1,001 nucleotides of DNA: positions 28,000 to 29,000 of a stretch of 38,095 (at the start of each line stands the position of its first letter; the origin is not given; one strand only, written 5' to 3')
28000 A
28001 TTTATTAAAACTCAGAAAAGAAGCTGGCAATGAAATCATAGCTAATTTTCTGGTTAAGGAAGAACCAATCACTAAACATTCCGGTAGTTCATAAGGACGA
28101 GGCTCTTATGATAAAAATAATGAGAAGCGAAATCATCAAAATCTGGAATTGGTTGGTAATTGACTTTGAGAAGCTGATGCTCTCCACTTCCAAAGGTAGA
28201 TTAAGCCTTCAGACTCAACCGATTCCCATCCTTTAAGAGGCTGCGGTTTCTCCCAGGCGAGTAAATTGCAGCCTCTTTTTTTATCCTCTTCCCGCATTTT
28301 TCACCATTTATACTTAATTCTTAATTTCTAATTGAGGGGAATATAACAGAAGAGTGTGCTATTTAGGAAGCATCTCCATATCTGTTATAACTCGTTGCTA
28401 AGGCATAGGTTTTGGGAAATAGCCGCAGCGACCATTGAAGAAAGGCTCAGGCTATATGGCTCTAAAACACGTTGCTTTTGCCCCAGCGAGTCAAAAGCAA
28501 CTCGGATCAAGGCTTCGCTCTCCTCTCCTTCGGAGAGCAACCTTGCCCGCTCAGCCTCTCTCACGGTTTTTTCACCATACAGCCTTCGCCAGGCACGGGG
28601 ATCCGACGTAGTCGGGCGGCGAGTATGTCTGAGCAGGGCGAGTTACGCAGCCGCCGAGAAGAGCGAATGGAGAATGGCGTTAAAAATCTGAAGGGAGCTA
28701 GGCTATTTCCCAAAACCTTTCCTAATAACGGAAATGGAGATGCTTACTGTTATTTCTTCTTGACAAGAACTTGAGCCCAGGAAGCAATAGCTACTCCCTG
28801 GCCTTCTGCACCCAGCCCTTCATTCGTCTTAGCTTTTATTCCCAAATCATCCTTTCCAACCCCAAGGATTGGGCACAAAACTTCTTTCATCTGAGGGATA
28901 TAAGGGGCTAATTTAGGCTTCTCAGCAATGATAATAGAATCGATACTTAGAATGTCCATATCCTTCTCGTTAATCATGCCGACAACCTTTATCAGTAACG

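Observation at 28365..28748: GC-rich, non-coding, inverted-repeat-bounded element directly downstream of ispF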

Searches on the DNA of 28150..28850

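Call 4: search_rna_families(source=window, start=28150, end=28850, threshold=evalue, max_evalue=10, show_alignments=4)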
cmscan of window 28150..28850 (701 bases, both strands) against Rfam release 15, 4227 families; matches with E-value up to 10: 8.
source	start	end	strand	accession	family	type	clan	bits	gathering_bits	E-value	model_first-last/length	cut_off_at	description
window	28518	28684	-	RF02258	adapt33_4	Gene; lncRNA;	-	18.8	80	6.1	1-179/179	no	Adaptive response 33 conserved region 4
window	28708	28777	-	RF00201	snoZ278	Gene; snRNA; snoRNA; CD-box;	-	17.6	36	0.87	39-112/115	no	Small nucleolar RNA Z278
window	28509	28558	-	RF02965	CyVA-1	Gene; sRNA;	-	15.7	41.4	1.9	1-77/77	no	CyVA-1 RNA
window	28226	28355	-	RF00420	SNORA61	Gene; snRNA; snoRNA; HACA-box;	-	15.1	74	3.7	1-132/132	no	Small nucleolar RNA SNORA61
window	28265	28362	+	RF00688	MIR394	Gene; miRNA;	-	14.4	60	8.8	1-109/109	no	MIR394 microRNA precursor family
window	28265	28291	-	RF01306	sR52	Gene; snRNA; snoRNA; CD-box;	-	13.3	50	4.4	1-60/60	no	Small nucleolar RNA sR52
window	28284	28452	-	RF01884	LINC00901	Gene; lncRNA;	-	13.1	55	6.5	1-152/152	no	Non-coding RNA BC040587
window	28528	28582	-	RF01281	snoR35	Gene; snRNA; snoRNA; CD-box;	CL00053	12.8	40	6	1-81/81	no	Small nucleolar RNA snoR35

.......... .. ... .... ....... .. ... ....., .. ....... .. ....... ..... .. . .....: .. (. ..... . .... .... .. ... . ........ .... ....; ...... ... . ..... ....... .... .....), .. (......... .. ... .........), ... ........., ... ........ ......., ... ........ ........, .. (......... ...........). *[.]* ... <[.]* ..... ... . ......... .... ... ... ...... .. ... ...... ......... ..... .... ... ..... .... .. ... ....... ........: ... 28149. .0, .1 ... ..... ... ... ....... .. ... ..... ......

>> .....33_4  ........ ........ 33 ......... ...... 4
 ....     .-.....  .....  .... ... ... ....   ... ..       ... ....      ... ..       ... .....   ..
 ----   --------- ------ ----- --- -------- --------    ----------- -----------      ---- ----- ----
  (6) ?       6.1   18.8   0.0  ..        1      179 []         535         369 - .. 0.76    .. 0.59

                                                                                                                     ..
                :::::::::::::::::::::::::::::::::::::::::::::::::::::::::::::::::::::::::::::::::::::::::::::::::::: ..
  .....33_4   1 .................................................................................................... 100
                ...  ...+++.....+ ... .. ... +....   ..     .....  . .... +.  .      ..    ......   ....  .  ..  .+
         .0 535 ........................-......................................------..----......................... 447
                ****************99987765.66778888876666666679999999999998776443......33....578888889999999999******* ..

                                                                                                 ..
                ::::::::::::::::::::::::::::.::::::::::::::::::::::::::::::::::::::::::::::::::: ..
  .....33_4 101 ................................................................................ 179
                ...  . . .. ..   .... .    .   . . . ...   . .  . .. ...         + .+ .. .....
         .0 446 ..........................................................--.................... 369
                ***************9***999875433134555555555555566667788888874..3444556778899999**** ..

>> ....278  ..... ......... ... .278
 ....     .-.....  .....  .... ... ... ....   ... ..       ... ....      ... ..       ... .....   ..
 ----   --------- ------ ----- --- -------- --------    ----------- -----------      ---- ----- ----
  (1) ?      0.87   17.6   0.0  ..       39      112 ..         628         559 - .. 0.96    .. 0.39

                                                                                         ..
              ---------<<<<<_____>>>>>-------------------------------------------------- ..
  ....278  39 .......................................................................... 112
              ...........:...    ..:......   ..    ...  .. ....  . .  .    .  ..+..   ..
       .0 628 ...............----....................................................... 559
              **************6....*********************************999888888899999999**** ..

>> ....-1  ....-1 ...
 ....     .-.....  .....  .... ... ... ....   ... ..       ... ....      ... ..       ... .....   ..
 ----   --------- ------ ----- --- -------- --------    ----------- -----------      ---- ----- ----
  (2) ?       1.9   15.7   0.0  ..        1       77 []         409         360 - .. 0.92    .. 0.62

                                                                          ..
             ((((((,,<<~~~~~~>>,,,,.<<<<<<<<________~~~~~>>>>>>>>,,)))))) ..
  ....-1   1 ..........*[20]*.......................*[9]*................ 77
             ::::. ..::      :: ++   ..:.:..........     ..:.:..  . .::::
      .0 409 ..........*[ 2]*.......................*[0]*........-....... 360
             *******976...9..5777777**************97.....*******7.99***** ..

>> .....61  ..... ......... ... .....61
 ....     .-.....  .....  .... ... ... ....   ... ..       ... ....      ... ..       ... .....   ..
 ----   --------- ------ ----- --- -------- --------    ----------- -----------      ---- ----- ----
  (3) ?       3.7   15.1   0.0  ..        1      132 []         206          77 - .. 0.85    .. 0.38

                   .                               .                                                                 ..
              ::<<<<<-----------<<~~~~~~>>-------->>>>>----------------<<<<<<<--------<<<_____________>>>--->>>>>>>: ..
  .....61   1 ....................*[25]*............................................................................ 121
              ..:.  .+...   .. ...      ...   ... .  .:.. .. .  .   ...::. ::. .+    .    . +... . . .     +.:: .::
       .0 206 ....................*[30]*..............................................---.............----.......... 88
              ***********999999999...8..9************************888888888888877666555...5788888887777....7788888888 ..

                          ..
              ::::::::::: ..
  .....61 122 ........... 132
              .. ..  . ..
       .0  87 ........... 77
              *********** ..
